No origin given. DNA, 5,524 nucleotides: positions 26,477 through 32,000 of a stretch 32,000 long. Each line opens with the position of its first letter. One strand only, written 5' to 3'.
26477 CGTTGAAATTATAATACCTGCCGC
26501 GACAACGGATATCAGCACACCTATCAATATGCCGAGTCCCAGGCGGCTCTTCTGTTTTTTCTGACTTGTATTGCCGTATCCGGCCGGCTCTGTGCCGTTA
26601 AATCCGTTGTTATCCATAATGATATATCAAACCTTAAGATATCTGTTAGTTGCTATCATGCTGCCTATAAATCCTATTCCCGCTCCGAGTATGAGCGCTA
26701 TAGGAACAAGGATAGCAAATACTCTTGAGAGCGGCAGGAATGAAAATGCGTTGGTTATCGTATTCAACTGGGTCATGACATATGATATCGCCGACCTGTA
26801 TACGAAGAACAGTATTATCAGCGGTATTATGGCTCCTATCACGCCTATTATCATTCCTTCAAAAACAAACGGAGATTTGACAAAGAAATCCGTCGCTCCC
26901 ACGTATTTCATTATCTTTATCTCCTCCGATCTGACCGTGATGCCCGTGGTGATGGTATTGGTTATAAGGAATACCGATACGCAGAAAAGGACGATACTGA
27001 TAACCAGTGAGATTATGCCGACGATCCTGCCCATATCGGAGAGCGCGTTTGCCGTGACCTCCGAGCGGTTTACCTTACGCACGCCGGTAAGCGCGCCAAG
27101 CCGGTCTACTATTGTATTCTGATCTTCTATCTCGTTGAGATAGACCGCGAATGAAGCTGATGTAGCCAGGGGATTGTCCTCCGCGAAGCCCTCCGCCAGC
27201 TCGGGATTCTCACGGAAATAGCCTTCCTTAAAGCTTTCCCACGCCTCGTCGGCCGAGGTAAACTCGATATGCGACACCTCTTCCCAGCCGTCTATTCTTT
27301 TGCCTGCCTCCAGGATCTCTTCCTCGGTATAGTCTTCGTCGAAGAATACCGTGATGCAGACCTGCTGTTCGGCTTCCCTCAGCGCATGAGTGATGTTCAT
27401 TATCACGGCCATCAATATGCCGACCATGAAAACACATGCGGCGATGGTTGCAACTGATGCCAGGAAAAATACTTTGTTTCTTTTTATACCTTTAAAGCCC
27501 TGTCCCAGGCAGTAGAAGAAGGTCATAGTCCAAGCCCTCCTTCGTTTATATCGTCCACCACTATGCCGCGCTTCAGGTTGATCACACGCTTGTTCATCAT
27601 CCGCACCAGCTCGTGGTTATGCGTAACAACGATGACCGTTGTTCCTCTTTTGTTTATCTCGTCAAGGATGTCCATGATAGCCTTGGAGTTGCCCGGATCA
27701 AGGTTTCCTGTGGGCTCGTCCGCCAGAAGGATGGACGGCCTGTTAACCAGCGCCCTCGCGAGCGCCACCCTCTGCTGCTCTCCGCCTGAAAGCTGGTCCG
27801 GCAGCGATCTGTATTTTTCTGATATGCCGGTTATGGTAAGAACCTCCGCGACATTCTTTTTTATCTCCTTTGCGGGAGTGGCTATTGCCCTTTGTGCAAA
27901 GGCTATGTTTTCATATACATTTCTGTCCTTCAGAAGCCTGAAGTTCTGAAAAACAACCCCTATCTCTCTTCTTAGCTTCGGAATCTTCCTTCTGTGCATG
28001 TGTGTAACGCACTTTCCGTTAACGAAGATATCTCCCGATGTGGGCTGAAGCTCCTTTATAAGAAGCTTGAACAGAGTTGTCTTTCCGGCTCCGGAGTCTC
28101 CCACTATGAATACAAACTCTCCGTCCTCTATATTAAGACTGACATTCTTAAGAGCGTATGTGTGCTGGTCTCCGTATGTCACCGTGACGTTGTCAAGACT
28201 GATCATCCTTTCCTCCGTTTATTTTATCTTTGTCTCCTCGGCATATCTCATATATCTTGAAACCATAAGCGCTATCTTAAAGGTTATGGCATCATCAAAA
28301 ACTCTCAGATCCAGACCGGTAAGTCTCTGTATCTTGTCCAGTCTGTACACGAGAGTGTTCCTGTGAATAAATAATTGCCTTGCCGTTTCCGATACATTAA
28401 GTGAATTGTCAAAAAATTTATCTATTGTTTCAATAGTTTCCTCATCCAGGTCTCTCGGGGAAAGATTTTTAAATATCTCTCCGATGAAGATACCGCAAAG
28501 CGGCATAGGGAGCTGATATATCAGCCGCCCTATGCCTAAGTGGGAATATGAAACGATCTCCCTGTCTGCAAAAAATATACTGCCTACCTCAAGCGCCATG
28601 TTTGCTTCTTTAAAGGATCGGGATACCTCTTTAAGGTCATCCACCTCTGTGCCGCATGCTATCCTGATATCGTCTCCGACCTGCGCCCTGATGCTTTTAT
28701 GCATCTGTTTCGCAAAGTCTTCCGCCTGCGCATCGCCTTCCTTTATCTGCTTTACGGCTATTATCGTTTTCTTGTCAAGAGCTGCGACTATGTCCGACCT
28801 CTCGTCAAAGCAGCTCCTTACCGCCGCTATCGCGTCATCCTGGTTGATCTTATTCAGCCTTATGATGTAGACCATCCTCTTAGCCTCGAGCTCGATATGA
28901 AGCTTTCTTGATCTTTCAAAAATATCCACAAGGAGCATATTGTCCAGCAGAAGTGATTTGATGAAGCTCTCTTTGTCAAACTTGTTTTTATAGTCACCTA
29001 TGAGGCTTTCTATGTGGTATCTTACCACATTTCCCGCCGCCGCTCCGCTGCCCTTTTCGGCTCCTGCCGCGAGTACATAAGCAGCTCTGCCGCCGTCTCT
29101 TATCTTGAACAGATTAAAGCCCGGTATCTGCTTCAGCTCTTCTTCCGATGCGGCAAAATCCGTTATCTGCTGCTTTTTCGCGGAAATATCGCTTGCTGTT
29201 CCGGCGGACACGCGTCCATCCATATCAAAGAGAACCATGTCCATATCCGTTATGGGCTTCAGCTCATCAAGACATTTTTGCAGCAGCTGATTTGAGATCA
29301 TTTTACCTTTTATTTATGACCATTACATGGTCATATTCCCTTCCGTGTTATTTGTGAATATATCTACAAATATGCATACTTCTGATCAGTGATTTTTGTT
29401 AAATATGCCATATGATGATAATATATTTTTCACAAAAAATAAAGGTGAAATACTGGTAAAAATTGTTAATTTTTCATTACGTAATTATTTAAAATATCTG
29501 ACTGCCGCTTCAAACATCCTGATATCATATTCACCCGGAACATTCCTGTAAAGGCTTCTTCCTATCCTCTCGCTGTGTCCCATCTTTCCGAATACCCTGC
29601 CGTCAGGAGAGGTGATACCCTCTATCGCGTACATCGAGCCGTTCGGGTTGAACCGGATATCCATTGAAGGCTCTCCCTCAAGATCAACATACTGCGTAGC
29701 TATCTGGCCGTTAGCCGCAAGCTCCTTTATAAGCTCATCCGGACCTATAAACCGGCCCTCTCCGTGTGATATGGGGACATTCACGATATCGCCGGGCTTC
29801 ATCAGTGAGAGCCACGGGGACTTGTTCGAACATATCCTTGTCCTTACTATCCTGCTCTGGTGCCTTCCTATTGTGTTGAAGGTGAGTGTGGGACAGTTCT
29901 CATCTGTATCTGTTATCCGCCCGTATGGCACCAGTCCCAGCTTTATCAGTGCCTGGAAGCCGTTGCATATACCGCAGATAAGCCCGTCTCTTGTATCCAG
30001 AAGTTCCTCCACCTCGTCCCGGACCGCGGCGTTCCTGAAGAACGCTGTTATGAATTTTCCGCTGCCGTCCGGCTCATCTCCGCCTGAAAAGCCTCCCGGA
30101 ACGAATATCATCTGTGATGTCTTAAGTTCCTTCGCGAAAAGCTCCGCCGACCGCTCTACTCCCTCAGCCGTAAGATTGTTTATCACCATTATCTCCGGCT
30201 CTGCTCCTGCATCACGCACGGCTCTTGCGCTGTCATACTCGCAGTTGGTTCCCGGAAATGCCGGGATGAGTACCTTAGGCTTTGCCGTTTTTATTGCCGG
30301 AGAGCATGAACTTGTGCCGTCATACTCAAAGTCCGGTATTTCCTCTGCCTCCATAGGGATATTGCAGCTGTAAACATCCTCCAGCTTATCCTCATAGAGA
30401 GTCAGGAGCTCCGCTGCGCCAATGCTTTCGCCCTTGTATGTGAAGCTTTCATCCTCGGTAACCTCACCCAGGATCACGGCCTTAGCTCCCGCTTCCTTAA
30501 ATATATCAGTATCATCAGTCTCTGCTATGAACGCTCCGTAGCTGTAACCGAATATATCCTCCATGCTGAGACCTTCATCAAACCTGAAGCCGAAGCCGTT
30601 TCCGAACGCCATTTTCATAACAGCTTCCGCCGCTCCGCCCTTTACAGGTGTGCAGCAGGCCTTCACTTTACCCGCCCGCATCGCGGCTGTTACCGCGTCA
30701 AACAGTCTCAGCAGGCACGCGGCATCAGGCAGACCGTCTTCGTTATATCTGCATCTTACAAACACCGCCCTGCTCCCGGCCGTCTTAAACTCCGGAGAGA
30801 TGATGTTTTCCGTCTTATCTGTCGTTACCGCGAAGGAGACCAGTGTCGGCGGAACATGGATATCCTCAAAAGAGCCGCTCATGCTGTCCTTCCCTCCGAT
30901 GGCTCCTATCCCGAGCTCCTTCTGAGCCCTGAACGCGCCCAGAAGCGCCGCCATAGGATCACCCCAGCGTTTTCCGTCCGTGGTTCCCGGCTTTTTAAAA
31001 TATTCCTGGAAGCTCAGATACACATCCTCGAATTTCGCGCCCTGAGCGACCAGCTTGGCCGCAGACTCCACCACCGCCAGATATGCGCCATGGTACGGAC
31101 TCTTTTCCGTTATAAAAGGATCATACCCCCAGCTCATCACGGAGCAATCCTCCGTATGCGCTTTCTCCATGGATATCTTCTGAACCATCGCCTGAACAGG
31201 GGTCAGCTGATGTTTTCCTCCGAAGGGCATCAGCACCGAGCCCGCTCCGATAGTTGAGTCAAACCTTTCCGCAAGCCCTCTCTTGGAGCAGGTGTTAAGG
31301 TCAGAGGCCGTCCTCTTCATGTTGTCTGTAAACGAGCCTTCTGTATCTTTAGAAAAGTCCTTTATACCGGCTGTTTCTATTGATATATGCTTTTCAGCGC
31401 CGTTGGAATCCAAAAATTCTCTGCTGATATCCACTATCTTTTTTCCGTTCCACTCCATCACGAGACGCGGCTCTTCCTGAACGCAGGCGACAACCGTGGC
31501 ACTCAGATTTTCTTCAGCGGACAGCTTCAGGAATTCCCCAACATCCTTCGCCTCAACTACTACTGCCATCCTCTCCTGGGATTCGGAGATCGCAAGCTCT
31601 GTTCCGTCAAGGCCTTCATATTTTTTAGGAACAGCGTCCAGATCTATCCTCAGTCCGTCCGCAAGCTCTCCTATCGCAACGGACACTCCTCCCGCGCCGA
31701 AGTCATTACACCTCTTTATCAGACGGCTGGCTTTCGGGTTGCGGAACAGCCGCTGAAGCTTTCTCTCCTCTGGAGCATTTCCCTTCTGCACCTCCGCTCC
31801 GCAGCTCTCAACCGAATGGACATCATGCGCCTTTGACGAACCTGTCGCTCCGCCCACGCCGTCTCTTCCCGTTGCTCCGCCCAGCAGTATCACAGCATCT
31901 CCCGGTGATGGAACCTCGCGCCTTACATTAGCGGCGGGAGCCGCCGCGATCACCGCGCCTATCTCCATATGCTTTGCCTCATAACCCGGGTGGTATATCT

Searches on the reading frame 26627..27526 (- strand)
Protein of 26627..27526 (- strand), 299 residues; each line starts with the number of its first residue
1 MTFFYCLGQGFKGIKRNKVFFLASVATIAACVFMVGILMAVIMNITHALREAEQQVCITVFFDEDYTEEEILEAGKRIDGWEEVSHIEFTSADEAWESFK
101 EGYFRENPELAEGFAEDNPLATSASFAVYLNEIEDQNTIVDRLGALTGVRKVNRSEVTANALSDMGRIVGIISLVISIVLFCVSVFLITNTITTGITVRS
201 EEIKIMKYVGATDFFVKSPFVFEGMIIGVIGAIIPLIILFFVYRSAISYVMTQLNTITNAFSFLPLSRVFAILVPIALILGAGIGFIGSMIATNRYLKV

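Call 83: search_protein_families(library=pfam, proteins=[window:26627-27526:-], max_evalue=0.00001)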
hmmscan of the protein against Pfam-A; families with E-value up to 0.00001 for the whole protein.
window:26627-27526:- (299 aa): 2 families
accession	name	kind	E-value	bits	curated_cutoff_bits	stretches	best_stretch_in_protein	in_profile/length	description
PF18075.7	FtsX_ECD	-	2.9e-21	76.3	23.5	1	57-152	2-96/96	FtsX extracellular domain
PF02687.27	FtsX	-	1.1e-08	35.6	25.5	1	175-298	2-117/120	FtsX-like permease C-terminal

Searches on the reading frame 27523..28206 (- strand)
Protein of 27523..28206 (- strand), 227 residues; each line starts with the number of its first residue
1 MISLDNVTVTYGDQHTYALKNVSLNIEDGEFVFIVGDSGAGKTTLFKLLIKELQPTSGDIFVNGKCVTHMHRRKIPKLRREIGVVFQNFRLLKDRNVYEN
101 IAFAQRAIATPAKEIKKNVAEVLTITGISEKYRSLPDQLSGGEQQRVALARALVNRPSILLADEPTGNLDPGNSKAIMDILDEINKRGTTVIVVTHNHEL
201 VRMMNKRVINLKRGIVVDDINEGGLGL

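Call 83: search_protein_families(library=pfam, proteins=[window:27523-28206:-], max_evalue=0.00001)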
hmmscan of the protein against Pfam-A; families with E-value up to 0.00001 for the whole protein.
window:27523-28206:- (227 aa): 5 families
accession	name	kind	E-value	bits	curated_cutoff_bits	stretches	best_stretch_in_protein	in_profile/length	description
PF00005.33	ABC_tran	-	8.2e-38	130.5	25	1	19-166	1-136/137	ABC transporter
PF13304.12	AAA_21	-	3.6e-11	44.1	27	1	88-201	166-303/304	AAA domain, putative AbiEii toxin, Type IV TA system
PF02463.25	SMC_N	-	2.8e-09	37.2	40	1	16-207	12-208/220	RecF/RecN/SMC N terminal domain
PF13191.12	AAA_16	-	1.4e-06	29.3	32.6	1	28-131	23-104/167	AAA ATPase domain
PF13401.12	AAA_22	-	7.7e-06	26.7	27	0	29-83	5-33/130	AAA domain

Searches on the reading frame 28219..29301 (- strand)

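Call 83: search_protein_families(library=pfam, proteins=[window:28219-29301:-], max_evalue=0.00001)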
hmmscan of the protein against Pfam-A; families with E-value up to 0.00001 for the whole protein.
window:28219-29301:- (360 aa): 2 families
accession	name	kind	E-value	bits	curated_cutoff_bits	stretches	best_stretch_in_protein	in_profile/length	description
PF13556.12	HTH_30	-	2e-20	72.8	27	1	290-346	2-58/59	PucR C-terminal helix-turn-helix domain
PF17853.6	GGDEF_2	-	1.9e-14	54.3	24.5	1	126-239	7-116/116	GGDEF-like domain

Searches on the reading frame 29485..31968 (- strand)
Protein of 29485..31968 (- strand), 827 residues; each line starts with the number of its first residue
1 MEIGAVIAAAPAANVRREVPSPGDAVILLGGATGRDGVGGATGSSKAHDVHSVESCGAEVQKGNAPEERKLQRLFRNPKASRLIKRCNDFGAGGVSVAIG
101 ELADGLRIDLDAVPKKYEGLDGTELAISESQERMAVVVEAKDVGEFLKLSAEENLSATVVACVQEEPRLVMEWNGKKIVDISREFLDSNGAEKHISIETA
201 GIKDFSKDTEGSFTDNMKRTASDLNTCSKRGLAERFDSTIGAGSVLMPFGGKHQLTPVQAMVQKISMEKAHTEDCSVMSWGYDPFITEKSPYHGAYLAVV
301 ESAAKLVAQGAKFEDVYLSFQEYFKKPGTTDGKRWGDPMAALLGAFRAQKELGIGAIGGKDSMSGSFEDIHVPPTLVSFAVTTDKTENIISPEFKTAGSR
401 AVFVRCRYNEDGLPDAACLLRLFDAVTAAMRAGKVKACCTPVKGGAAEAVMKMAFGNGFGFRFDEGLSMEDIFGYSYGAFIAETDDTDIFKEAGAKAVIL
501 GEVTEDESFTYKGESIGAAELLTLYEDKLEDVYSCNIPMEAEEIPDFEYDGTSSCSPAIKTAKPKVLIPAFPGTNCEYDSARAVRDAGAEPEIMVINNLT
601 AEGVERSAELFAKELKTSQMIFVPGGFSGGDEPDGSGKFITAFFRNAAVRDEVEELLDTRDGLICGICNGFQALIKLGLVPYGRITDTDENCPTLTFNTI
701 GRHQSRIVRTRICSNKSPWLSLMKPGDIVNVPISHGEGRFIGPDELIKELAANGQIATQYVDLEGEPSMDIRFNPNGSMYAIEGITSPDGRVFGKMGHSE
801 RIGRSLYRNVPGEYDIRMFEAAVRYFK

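Call 83: search_protein_families(library=pfam, proteins=[window:29485-31968:-], max_evalue=0.00001)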
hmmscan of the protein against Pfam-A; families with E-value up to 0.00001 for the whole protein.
window:29485-31968:- (827 aa): 2 families
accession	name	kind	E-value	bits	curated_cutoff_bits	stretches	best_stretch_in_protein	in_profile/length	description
PF13507.12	GATase_5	-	2.7e-84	282.8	27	1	563-826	1-260/260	CobB/CobQ-like glutamine amidotransferase domain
PF02769.27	AIRS_C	-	1.7e-30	106.7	23.1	1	22-173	2-155/156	AIR synthase related protein, C-terminal domain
